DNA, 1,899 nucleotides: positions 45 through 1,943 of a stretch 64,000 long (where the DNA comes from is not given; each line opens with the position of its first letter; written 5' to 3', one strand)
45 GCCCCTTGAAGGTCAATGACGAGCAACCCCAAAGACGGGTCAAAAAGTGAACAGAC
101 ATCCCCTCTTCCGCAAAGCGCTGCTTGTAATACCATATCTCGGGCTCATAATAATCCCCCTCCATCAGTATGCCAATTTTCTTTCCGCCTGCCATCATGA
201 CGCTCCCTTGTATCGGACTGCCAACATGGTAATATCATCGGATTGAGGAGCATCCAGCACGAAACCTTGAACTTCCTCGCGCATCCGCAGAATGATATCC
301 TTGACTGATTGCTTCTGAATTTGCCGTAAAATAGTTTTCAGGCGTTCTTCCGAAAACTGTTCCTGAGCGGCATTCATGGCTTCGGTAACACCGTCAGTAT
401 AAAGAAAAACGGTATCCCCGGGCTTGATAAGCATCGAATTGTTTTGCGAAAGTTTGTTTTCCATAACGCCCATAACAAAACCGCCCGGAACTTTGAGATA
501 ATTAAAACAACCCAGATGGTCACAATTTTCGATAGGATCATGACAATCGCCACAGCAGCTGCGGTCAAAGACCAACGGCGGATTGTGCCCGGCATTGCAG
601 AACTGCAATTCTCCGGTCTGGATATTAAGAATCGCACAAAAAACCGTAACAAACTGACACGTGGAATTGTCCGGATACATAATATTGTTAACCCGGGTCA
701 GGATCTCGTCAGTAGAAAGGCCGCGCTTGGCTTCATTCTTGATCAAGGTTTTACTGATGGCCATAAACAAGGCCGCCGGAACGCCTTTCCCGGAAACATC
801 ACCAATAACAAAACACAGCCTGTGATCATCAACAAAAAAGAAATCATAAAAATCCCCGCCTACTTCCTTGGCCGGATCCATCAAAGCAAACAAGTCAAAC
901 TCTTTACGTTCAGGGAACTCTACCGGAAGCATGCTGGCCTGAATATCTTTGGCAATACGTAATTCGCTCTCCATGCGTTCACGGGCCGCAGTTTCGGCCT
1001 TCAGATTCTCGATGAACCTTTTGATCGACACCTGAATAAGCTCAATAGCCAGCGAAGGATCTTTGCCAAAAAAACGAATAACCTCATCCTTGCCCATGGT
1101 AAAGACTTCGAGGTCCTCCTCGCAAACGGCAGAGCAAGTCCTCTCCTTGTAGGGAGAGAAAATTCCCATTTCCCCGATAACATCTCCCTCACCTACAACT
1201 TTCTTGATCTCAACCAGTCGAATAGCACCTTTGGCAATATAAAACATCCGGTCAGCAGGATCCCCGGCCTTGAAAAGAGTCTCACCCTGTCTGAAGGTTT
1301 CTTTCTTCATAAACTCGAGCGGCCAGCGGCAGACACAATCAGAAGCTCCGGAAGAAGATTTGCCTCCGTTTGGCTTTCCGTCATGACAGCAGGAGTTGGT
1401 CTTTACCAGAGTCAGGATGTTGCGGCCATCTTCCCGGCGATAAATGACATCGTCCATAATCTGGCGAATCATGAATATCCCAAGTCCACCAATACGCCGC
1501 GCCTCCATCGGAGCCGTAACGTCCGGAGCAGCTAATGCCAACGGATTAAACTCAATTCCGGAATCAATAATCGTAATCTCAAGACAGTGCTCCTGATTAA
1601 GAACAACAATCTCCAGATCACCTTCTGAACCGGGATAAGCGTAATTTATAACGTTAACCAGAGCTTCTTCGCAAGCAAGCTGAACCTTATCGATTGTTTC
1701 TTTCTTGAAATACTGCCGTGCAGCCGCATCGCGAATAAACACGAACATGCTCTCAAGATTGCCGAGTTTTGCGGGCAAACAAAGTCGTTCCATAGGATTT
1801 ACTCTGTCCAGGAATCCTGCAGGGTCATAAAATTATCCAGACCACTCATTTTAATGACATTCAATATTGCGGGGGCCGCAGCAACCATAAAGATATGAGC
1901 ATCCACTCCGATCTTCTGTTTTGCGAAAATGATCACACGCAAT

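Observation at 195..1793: Single polypeptide combining RsbW-like kinase, cNMP-binding domain and PP2C phosphatase, with Cys-rich inserts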

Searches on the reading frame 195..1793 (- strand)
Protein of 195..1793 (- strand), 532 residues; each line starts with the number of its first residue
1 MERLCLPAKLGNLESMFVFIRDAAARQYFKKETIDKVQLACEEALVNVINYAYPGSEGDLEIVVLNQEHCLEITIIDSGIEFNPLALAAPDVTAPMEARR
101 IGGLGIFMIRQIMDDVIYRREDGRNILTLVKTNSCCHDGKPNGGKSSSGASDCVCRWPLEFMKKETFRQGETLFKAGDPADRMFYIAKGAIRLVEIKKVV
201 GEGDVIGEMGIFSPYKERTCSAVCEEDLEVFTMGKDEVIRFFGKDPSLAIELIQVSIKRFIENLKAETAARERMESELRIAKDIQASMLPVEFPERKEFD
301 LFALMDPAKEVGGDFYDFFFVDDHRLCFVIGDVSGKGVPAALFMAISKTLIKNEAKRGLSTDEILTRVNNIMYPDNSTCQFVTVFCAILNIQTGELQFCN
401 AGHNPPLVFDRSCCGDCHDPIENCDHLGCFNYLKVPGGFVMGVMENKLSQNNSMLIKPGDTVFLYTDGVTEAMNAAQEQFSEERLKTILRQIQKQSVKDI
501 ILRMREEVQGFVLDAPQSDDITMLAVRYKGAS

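Call 3: search_protein_families(library=pfam, proteins=[window:195-1793:-], max_evalue=0.01)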
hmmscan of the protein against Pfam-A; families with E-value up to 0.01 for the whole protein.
window:195-1793:- (532 aa): 4 families
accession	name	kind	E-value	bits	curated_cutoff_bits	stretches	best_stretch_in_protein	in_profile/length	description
PF07228.17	SpoIIE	-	2.9e-46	158.3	25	1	322-528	1-191/192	Stage II sporulation protein E (SpoIIE)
PF13581.12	HATPase_c_2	-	2.1e-25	89.6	27.4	1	6-131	1-127/127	Histidine kinase-like ATPase domain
PF00027.35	cNMP_binding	-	4.3e-15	55.9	27.5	1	165-243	2-87/89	Cyclic nucleotide-binding domain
PF02518.31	HATPase_c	-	0.00014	22.7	26.4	1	35-114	4-85/111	Histidine kinase-, DNA gyrase B-, and HSP90-like ATPase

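Call 4: search_protein_families(library=ncbifam, proteins=[window:195-1793:-], max_evalue=0.01)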
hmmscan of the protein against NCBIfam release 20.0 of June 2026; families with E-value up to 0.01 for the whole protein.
window:195-1793:- (532 aa): 9 families
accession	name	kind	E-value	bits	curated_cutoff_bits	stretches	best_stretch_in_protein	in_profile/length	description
NF003144.0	PRK04069.1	equivalog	9e-14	51.2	145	1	22-127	28-138/161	anti-sigma B factor RsbW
NF038263.1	prot_phos_SiaA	equivalog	1.6e-13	50.1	700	2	268-354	405-491/658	biofilm regulation protein phosphatase SiaA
TIGR01924.1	rsbW_low_gc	equivalog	1.4e-11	44.1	155.05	1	20-126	26-137/159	anti-sigma B factor RsbW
NF045505.1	RR_RssB_Pseudo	equivalog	3e-11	43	700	1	274-408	152-293/394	two-component system response regulator RssB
TIGR02865.1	spore_II_E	equivalog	1.7e-07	29.7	490.8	1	309-405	564-660/764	stage II sporulation protein E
NF008732.0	PRK11753.1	equivalog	7.5e-07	28.8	266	1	157-259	18-128/214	cAMP-activated global transcriptional regulator CRP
TIGR01925.2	spIIAB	equivalog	5.5e-06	26.3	135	1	29-119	30-121/137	anti-sigma F factor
TIGR03697.1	NtcA_cyano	equivalog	0.00022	21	244.95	1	170-278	1-119/193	global nitrogen regulator NtcA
NF041045.1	RsbA_anti_sig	subfamily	0.00065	19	210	1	14-123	192-295/303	anti-sigma factor RsbA family regulatory protein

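Call 7: find_homologous_proteins(query=window:195-1793:-)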
Query window:195-1793:- (532 aa): 8000 proteins with E <= 0.001 among 8000 candidates; the best 120 are listed.
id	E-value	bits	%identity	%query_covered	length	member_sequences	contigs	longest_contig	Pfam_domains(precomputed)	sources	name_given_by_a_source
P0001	0.0e+0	1175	96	100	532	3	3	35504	PF13581.13,PF00027.36,PF07228.18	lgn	-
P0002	1.9e-273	926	77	100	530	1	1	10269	PF13581.13,PF00027.36,PF07228.18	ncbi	ncbi:MAG: SpoIIE family protein phosphatase [Candidatus Omnitrophota bacterium]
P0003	5.3e-272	921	75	100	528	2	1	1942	PF13581.13,PF00027.36,PF07228.18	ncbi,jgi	-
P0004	5.0e-270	915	76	100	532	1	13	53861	PF13581.13,PF02518.32,PF00027.36,PF07228.18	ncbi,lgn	-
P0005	1.7e-259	880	73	99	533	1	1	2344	PF13581.13,PF00027.36,PF07228.18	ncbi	-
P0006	2.8e-234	797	69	100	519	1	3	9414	PF13581.13,PF02518.32,PF00027.36,PF07228.18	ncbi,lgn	-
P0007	9.2e-234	795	66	100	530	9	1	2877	PF13581.13,PF00027.36,PF07228.18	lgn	-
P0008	2.3e-232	791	68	100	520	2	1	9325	PF13581.13,PF00027.36,PF07228.18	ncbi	-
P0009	2.3e-229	781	67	100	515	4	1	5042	PF13581.13,PF00027.36,PF07228.18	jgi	jgi:serine phosphatase RsbU (regulator of sigma subunit)/anti-sigma regulatory factor (Ser/Thr prote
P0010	8.8e-229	779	66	100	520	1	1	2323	PF13581.13,PF02518.32,PF00027.36,PF07228.18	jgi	-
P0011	3.5e-228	777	68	98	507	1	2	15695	PF13581.13,PF00027.36,PF07228.18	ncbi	-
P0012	1.0e-227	775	67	100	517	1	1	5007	PF13581.13,PF00027.36,PF07228.18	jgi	jgi:serine phosphatase RsbU (regulator of sigma subunit)/anti-sigma regulatory factor (Ser/Thr prote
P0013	1.2e-227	775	64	100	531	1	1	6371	PF13581.13,PF00027.36,PF07228.18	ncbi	-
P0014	9.4e-227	772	66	100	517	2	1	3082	PF13581.13,PF00027.36,PF07228.18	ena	-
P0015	5.8e-226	769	66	100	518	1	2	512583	PF13581.13,PF00027.36,PF07228.18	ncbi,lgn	-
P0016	6.0e-226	769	66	100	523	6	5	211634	PF13581.13,PF02518.32,PF00027.36,PF07228.18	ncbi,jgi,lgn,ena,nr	ncbi:MAG TPA: SpoIIE family protein phosphatase [Candidatus Omnitrophota bacterium]|nr:SpoIIE family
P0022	1.8e-221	755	64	100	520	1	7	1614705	PF13581.13,PF02518.32,PF00027.36,PF07228.18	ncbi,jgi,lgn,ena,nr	ncbi:MAG TPA: SpoIIE family protein phosphatase [Candidatus Omnitrophota bacterium]|nr:SpoIIE family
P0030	7.8e-209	713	64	97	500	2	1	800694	PF13581.13,PF02518.32,PF00027.36,PF07228.18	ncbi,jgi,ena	-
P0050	6.7e-155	535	49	100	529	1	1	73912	PF13581.13,PF00027.36,PF07228.18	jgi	jgi:serine phosphatase RsbU (regulator of sigma subunit)/anti-sigma regulatory factor (Ser/Thr prote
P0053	2.7e-154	533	50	100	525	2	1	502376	PF13581.13,PF00027.36,PF07228.18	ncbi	-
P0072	1.1e-150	521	60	73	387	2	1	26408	PF00027.36,PF07228.18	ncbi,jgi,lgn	ncbi:MAG: SpoIIE family protein phosphatase [Candidatus Omnitrophota bacterium]|jgi:sigma-B regulati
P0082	2.2e-148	513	49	100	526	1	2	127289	PF13581.13,PF00027.36,PF07228.18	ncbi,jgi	jgi:serine phosphatase RsbU (regulator of sigma subunit)/anti-sigma regulatory factor (Ser/Thr prote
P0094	9.4e-147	508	48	100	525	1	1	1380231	PF13581.13,PF00027.36,PF07228.18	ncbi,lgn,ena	-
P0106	7.4e-145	502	48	100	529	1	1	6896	PF13581.13,PF00027.36,PF07228.18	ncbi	-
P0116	1.0e-139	485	47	100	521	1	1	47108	PF13581.13,PF00027.36,PF07228.18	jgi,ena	-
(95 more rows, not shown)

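Call 13: find_encoding_contigs(protein=P0004, flank=10000, max_places=2)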
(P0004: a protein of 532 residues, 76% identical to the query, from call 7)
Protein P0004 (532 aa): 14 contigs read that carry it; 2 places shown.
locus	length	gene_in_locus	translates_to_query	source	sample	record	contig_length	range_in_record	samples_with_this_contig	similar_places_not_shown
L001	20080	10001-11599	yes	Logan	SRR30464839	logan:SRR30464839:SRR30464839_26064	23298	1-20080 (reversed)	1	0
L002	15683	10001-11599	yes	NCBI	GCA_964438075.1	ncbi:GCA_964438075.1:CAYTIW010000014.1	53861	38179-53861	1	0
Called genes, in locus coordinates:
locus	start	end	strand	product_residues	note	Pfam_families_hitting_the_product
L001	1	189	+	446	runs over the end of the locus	PF02836:Glyco_hydro_2_C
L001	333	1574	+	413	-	PF20968:MASE8, PF00990:GGDEF, PF22335:Cas10-Cmr2_palm2 (weak), PF24898:GGDEF_GdpP (weak)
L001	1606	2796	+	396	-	PF00375:SDF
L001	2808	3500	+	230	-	PF03734:YkuD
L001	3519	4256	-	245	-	PF01073:3Beta_HSD (weak), PF01370:Epimerase, PF04321:RmlD_sub_bind (weak)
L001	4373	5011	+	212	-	PF12796:Ank_2, PF24521:Ank_KRIT1 (weak), PF00023:Ank (weak), PF13857:Ank_5, PF13637:Ank_4, PF12796:Ank_2, PF00023:Ank, PF13637:Ank_4, +3 more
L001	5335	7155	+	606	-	PF07221:GlcNAc_2-epim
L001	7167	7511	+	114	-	PF01740:STAS, PF13466:STAS_2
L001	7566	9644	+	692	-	PF02922:CBM_48, PF00128:Alpha-amylase, PF21331:Isoamylase_C (weak), PF21156:ISOA1-3_C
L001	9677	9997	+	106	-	PF01740:STAS, PF13466:STAS_2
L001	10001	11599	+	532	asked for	PF13581:HATPase_c_2, PF02518:HATPase_c (weak), PF00027:cNMP_binding, PF07228:SpoIIE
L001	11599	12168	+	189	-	PF01965:DJ-1_PfpI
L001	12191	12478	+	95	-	PF07045:DUF1330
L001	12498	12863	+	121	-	PF02311:AraC_binding (weak), PF07883:Cupin_2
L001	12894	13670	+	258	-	PF01965:DJ-1_PfpI, PF17124:ThiJ_like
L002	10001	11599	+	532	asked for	PF13581:HATPase_c_2, PF02518:HATPase_c (weak), PF00027:cNMP_binding, PF07228:SpoIIE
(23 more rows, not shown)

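Call 14: find_encoding_contigs(protein=P0016, flank=10000, max_places=2)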
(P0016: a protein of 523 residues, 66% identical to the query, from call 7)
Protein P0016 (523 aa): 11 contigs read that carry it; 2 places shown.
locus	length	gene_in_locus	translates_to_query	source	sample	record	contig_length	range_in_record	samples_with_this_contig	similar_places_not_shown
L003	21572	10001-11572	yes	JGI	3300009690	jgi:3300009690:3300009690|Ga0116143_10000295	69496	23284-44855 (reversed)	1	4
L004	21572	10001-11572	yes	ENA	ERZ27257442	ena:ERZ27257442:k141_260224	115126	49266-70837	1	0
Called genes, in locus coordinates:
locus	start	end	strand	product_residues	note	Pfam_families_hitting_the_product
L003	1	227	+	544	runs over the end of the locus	PF02743:dCache_1, PF22673:MCP-like_PDC_1, PF00672:HAMP, PF07228:SpoIIE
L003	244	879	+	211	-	-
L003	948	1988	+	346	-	PF04773:FecR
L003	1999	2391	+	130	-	PF01740:STAS, PF13466:STAS_2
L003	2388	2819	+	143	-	PF13581:HATPase_c_2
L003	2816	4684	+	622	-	PF05226:CHASE2, PF07228:SpoIIE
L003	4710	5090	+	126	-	PF01740:STAS, PF13466:STAS_2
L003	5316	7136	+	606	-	PF07221:GlcNAc_2-epim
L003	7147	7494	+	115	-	PF01740:STAS, PF13466:STAS_2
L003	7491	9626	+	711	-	PF02922:CBM_48, PF00128:Alpha-amylase, PF21156:ISOA1-3_C, PF21331:Isoamylase_C (weak)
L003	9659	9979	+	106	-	PF01740:STAS, PF13466:STAS_2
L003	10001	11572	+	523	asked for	PF13581:HATPase_c_2, PF02518:HATPase_c (weak), PF00027:cNMP_binding, PF07228:SpoIIE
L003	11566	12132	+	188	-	PF01965:DJ-1_PfpI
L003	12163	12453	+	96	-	PF07045:DUF1330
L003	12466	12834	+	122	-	PF02311:AraC_binding, PF07883:Cupin_2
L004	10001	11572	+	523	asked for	PF13581:HATPase_c_2, PF02518:HATPase_c (weak), PF00027:cNMP_binding, PF07228:SpoIIE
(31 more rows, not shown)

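Call 16: find_encoding_contigs(protein=P0094, flank=8000, max_places=1)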
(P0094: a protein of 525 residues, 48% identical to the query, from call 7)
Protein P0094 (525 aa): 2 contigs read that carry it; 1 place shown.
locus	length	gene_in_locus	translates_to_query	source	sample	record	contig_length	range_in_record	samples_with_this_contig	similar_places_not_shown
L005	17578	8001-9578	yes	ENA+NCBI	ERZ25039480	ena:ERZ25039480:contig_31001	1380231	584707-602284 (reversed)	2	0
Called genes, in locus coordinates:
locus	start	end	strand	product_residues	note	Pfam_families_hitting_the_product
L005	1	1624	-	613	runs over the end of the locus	PF02574:S-methyl_trans, PF02219:MTHFR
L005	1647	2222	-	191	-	PF03193:RsgA_GTPase (faint), PF00009:GTP_EFTU (faint), PF02421:FeoB_N, PF01926:MMR_HSR1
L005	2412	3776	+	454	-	PF00266:Aminotran_5, PF01053:Cys_Met_Meta_PP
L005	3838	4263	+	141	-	-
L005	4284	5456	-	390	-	PF01208:URO-D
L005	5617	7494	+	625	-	PF25182:NonGDSL (weak), PF00657:Lipase_GDSL, PF04311:DUF459 (faint), PF13472:Lipase_GDSL_2, PF00657:Lipase_GDSL (weak), PF13472:Lipase_GDSL_2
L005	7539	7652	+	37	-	-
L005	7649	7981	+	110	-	PF01740:STAS, PF13466:STAS_2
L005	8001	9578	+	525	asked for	PF13581:HATPase_c_2, PF00027:cNMP_binding, PF07228:SpoIIE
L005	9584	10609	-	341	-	PF13367:PrsW-protease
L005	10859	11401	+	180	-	PF04542:Sigma70_r2, PF08281:Sigma70_r4_2, PF04545:Sigma70_r4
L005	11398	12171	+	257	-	-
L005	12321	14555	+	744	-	-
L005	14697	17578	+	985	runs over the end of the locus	-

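Call 17: find_encoding_contigs(protein=P0072, flank=8000, max_places=1)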
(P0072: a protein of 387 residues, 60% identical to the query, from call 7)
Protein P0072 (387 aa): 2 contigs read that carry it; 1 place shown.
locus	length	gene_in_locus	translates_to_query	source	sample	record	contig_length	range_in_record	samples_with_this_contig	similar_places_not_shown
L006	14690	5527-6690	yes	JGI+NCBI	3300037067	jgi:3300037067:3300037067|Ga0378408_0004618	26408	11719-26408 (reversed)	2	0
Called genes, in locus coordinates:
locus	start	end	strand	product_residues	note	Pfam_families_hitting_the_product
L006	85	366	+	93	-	-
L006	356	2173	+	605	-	PF07221:GlcNAc_2-epim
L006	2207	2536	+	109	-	PF01740:STAS, PF13466:STAS_2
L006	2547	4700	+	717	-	PF02922:CBM_48, PF00128:Alpha-amylase, PF21156:ISOA1-3_C, PF21331:Isoamylase_C (weak)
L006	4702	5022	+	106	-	PF01740:STAS, PF13466:STAS_2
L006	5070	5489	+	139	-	PF13581:HATPase_c_2, PF02518:HATPase_c (weak)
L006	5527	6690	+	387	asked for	PF00027:cNMP_binding, PF07228:SpoIIE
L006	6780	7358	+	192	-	PF01965:DJ-1_PfpI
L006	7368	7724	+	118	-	PF01050:MannoseP_isomer (weak), PF02311:AraC_binding, PF07883:Cupin_2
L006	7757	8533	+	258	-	PF01965:DJ-1_PfpI, PF17124:ThiJ_like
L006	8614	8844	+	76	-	-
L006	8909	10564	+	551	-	PF02776:TPP_enzyme_N, PF00205:TPP_enzyme_M, PF02775:TPP_enzyme_C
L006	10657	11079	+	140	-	PF00903:Glyoxalase, PF13669:Glyoxalase_4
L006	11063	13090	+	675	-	PF07603:Lcl_C, PF26707:DUF8237 (faint), PF07603:Lcl_C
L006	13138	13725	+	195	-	PF01965:DJ-1_PfpI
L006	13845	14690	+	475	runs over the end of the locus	PF07690:MFS_1, PF00083:Sugar_tr, PF07690:MFS_1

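Call 25: search_solved_structures(query=window:195-1793:-, max_evalue=0.001, show_alignments=2)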
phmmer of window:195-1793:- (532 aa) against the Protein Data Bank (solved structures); distinct sequences matched with E-value up to 0.001: 21.
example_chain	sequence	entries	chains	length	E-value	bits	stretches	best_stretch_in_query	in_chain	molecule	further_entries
3ke6_A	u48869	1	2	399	2.5e-11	46.3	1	310-415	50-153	Protein Rv1364c/MT1410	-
4cyd_A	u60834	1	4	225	3.4e-10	42.6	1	160-260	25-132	PROBABLE TRANSCRIPTION REGULATOR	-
4byy_A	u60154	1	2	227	3.5e-10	42.6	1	160-260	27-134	TRANSCRIPTIONAL REGULATOR, CRP/FNR FAMILY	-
3r6s_A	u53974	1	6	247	4.3e-10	42.3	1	160-260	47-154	transcription regulator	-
3es2_A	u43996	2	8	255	2.1e-09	40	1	274-412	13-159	Probable two-component response regulator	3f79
3eq2_A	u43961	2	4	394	3e-09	39.5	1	269-412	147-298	Probable two-component response regulator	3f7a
7ets_A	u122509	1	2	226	5e-08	35.5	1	156-263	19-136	Crp/Fnr family transcriptional regulator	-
2pqq_A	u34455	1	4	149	2.2e-07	33.3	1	162-260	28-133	Putative transcriptional regulator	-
3h3u_A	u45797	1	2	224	3.6e-06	29.3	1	165-260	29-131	PROBABLE TRANSCRIPTIONAL REGULATORY PROTEIN (PROBABLY CRP/FNR-FAMILY)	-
3mzh_A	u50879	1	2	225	3.6e-06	29.3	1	165-260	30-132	PROBABLE TRANSCRIPTIONAL REGULATORY PROTEIN (PROBABLY CRP/FNR-FAMILY)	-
3d0s_A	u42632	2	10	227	3.7e-06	29.3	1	165-260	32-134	TRANSCRIPTIONAL REGULATORY PROTEIN | PROBABLE TRANSCRIPTIONAL REGULATORY PROTEIN (PROBABLY CRP/ FNR-FAMILY)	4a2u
3i54_A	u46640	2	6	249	4.6e-06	29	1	165-260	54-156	Transcriptional regulator, Crp/Fnr family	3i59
6k4e_A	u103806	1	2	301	5.2e-06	28.8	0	262-353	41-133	Putative serine phosphatase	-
9ya0_MA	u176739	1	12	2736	1.3e-05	27.5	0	162-258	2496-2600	PCR12, TGME49_219070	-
4ev0_A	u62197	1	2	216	1.7e-05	27.1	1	159-262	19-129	Transcription regulator, Crp family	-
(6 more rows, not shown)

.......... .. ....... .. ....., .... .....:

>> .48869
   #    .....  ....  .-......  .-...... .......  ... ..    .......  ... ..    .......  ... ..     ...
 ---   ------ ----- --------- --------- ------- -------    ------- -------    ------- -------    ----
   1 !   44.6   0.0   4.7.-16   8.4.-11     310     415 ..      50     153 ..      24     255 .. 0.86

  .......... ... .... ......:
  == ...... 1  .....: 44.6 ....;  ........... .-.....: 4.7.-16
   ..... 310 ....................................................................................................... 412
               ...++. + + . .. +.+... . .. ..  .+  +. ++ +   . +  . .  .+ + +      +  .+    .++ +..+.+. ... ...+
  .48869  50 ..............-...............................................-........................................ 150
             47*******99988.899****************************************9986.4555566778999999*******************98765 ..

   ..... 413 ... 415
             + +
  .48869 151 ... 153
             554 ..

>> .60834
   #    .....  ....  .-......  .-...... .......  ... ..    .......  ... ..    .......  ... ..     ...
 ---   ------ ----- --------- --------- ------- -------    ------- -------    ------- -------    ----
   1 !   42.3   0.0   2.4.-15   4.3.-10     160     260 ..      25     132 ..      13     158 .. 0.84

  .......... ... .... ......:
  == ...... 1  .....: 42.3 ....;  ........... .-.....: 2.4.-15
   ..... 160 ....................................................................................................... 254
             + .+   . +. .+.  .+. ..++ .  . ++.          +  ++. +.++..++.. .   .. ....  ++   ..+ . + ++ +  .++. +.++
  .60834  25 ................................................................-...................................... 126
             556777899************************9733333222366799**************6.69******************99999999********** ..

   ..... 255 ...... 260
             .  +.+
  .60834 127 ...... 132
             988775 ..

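Call 28: predict_structure(alignment_id=A1)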
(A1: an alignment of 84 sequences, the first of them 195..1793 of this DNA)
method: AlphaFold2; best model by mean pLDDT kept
length: 532 residues; sequences in the alignment: 84
mean_pLDDT: 83.7   pTM: 0.55
mean pLDDT of the five models: 83.7, 81.0, 80.5, 80.1, 78.7
residues with pLDDT >= 90: 258; 70-90: 188; 50-70: 60; < 50: 26
segments of 3 or more residues with pLDDT < 50: 95-97, 99-101, 136-154
pLDDT, mean of each block of 10 residues (from residue 1): 92 92 93 89 87 85 94 95 76 51 72 93 95 59 32 59 92 88 90 88 80 70 93 80 72 67 66 78 86 93 89 92 97 89 90 96 93 78 96 96 91 59 66 81 80 91 95 93 92 94 96 86 96 78
secondary structure, 60 per line:
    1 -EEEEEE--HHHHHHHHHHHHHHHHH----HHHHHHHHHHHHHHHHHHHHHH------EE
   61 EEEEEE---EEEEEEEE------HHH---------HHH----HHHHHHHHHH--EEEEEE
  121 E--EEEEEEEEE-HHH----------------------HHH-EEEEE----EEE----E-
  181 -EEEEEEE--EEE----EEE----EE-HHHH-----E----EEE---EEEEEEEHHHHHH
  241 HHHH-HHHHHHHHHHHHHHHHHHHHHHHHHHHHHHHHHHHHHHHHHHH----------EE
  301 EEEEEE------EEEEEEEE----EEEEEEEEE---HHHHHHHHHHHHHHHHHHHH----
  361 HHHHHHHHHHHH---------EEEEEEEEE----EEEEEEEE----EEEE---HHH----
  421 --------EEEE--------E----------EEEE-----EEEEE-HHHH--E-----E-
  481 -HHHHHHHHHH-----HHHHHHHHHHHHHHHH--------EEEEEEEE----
elements in order: E2-7 H10-26 H31-52 E59-66 E70-77 H103-112 E115-121 E124-132 E163-167 E172-174 E182-188 E191-193 E198-200 H208-211 E222-224 E228-234 H235-244 H246-288 E299-306 E313-320 E325-333 H337-356 H361-372 E382-390 E395-402 E407-410 E429-432 E452-455 E461-465 H467-470 H482-491 H497-512 E521-528
